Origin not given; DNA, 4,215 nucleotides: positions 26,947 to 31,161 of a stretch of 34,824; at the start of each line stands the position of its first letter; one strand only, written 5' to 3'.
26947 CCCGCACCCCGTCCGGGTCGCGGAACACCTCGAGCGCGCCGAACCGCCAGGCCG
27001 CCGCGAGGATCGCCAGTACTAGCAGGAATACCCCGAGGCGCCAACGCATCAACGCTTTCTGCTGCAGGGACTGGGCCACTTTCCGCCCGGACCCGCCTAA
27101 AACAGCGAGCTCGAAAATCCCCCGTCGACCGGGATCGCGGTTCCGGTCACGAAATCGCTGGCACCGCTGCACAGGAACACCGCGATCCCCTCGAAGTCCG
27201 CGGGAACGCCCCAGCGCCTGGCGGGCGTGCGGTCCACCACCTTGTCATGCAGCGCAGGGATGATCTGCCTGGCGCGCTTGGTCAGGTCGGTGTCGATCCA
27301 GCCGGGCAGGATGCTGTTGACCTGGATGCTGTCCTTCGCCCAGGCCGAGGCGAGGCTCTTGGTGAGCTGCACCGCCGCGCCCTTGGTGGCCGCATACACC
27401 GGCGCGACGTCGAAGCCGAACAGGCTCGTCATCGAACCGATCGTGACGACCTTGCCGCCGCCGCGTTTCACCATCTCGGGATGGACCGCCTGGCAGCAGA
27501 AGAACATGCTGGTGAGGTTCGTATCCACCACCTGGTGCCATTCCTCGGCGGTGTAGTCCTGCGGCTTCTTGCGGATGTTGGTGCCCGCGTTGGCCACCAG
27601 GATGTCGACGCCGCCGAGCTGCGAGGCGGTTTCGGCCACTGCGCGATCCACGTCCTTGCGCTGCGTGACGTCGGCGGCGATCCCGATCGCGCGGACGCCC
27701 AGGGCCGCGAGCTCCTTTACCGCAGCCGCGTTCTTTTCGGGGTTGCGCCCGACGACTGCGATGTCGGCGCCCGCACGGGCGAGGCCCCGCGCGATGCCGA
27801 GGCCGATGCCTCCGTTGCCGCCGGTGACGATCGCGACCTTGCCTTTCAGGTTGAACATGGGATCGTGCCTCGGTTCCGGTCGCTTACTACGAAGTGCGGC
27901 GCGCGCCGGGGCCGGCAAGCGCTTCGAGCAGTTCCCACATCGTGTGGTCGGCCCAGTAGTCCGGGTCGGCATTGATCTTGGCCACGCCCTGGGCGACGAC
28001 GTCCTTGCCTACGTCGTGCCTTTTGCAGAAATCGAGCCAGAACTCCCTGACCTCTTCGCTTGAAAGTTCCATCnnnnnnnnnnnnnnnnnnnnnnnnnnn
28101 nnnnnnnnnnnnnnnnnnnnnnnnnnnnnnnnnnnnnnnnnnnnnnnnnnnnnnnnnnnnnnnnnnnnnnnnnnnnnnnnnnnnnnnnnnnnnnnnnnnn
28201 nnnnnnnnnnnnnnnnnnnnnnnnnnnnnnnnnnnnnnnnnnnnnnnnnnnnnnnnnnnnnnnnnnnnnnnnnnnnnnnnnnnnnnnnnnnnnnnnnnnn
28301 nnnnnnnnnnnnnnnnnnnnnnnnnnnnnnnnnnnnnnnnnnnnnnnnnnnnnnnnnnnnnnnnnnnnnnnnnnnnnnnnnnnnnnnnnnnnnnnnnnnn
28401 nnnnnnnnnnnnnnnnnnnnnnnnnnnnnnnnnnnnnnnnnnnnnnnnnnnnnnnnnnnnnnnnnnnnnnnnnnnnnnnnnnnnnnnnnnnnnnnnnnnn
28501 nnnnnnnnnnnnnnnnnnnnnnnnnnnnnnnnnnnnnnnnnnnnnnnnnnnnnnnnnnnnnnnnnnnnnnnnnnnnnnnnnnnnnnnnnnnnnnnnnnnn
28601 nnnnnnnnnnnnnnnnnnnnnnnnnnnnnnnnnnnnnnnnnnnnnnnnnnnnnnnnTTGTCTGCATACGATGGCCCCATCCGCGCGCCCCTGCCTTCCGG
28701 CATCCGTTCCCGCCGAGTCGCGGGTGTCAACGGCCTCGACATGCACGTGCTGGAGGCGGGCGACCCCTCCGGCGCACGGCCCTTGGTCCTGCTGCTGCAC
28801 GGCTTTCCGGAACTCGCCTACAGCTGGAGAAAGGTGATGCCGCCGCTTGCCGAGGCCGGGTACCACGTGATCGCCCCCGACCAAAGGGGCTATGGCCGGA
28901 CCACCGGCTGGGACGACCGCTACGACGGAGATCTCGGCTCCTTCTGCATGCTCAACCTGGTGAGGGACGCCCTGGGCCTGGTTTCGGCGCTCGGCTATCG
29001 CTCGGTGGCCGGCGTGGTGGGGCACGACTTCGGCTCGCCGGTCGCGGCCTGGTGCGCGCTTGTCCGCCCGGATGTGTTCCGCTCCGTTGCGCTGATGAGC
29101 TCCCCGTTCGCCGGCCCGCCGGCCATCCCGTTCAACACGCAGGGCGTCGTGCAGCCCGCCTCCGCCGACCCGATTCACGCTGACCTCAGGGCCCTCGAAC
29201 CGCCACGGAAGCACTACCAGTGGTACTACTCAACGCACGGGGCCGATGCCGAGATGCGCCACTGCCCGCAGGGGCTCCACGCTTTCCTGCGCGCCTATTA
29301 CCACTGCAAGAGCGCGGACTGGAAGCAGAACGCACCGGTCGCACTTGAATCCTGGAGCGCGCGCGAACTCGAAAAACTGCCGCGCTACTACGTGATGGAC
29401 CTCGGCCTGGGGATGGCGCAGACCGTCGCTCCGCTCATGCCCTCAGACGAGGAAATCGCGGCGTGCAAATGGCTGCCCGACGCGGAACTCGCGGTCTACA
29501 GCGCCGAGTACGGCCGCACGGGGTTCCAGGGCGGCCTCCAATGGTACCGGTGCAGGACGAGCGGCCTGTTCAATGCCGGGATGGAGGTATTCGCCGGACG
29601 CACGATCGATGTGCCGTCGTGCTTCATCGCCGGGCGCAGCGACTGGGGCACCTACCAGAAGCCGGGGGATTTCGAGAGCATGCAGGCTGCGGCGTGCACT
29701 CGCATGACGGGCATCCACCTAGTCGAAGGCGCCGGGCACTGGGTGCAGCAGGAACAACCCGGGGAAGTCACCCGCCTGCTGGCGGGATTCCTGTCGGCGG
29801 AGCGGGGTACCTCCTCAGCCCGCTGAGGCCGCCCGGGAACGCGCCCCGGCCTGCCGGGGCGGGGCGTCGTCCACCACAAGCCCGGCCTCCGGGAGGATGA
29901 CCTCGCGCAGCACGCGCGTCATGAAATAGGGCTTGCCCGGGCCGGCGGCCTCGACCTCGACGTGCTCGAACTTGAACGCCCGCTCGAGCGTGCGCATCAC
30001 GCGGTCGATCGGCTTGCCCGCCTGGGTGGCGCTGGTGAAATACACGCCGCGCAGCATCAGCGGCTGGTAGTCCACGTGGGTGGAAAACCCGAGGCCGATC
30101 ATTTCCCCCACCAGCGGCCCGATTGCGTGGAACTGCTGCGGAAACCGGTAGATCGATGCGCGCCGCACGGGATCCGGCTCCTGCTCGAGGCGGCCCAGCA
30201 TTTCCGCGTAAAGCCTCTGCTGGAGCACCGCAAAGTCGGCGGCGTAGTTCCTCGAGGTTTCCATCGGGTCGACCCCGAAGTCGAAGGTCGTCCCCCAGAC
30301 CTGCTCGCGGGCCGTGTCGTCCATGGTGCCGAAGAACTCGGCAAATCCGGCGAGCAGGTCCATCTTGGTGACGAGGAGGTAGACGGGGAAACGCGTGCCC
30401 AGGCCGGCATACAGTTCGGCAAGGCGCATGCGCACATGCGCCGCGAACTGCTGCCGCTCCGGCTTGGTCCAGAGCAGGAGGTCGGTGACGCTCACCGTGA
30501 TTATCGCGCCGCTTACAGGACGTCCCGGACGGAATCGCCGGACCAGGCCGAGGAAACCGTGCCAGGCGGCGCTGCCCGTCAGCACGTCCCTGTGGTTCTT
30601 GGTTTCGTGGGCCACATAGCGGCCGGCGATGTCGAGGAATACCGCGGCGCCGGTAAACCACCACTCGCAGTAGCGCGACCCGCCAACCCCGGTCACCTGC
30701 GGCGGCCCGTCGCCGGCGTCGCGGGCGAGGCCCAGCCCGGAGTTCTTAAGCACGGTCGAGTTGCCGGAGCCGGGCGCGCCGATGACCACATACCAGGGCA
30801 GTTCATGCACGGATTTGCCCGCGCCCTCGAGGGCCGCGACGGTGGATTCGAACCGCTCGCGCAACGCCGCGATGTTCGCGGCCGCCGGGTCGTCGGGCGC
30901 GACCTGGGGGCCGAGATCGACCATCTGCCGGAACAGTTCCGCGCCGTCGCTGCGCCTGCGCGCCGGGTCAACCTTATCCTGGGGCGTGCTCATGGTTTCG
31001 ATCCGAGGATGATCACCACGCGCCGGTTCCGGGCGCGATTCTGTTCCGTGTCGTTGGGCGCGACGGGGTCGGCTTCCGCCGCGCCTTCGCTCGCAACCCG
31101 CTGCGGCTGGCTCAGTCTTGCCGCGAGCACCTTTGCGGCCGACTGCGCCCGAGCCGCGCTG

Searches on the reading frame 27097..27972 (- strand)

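Call 6: search_protein_families(library=pfam, proteins=[window:27097-27972:-], max_evalue=0.01)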
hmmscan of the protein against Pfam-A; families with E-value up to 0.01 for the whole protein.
window:27097-27972:- (291 aa): 9 families
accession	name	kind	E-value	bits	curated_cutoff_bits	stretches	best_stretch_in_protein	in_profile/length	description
PF13561.12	adh_short_C2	-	4e-61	207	27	1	54-287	6-236/236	Enoyl-(Acyl carrier protein) reductase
PF00106.31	adh_short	-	1.8e-59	201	26.6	1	45-235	1-191/195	short chain dehydrogenase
PF08659.16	KR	-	2e-16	60.9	22.6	1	48-217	4-169/180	KR domain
PF01370.27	Epimerase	-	3.1e-05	24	20.9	1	48-147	2-93/240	NAD dependent epimerase/dehydratase family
PF03435.24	Sacchrp_dh_NADP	-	0.00074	20.3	25.1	1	50-115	4-69/129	Saccharopine dehydrogenase NADP binding domain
PF03807.23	F420_oxidored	-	0.0019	19.2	21.6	1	45-106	1-60/94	NADP oxidoreductase coenzyme F420-dependent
PF03853.21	YjeF_N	-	0.0034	17.8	24.9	1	45-100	27-84/169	YjeF-related protein N-terminus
PF00291.31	PALP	-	0.0041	16.9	35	1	46-88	160-202/295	Pyridoxal-phosphate dependent enzyme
PF13380.12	CoA_binding_2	-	0.0052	17.7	22.8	0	67-118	54-100/116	CoA binding domain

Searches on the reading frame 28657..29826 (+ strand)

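Call 6: search_protein_families(library=pfam, proteins=[window:28657-29826:+], max_evalue=0.01)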
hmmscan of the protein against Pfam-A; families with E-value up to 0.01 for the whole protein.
window:28657-29826:+ (389 aa): 4 families
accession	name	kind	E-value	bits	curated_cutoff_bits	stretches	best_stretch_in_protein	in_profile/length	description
PF00561.26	Abhydrolase_1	-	2.8e-25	89.8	25.8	1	42-152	1-107/245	alpha/beta hydrolase fold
PF12697.13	Abhydrolase_6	-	6.6e-14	53.5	26.3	1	44-371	1-214/217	Alpha/beta hydrolase family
PF12146.15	Hydrolase_4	-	1.1e-08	35.1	27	1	40-156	3-116/239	Serine aminopeptidase, S33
PF00326.27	Peptidase_S9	-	0.0081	16.1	22.6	0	59-145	5-93/213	Prolyl oligopeptidase family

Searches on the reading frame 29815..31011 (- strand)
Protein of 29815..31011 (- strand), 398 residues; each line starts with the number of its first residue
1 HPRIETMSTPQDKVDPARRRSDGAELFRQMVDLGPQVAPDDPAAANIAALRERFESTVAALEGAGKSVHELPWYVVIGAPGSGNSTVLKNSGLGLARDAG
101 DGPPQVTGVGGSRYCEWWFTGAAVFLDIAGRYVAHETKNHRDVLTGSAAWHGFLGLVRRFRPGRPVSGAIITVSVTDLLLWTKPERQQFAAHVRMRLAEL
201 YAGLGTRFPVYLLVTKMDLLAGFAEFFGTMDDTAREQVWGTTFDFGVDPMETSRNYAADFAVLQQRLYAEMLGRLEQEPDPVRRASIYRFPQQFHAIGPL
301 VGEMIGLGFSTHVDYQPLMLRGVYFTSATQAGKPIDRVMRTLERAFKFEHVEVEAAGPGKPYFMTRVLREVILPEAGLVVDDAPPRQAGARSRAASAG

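Call 6: search_protein_families(library=pfam, proteins=[window:29815-31011:-], max_evalue=0.01)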
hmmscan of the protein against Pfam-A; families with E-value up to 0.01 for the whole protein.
window:29815-31011:- (398 aa): 2 families
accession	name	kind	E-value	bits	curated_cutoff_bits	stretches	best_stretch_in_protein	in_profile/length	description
PF14331.11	IcmF-related_N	-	4.6e-73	246.2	25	1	147-389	5-248/259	IcmF-related N-terminal domain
PF25199.1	nSTAND_NTPase5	-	0.0043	17.3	34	1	43-98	14-68/145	Novel STAND NTPase 5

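Call 19: search_protein_families(library=ncbifam, proteins=[window:29815-31011:-], max_evalue=0.01)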
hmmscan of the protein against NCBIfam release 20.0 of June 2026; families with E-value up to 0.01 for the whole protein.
window:29815-31011:- (398 aa): 2 families
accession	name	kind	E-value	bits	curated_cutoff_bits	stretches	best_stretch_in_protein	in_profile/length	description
TIGR03348.1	VI_IcmF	equivalog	1.1e-112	378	388.15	1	35-393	71-431/1168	type VI secretion system membrane subunit TssM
NF038226.1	IcmF_IVB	equivalog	2e-16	59.1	1000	1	166-346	100-275/973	type IVB secretion system protein IcmF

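Call 80: search_protein_families(library=padloc, proteins=[window:29815-30993:-], max_evalue=0.001)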
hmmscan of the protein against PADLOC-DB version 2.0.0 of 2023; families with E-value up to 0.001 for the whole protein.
window:29815-30993:- (392 aa): 0 families
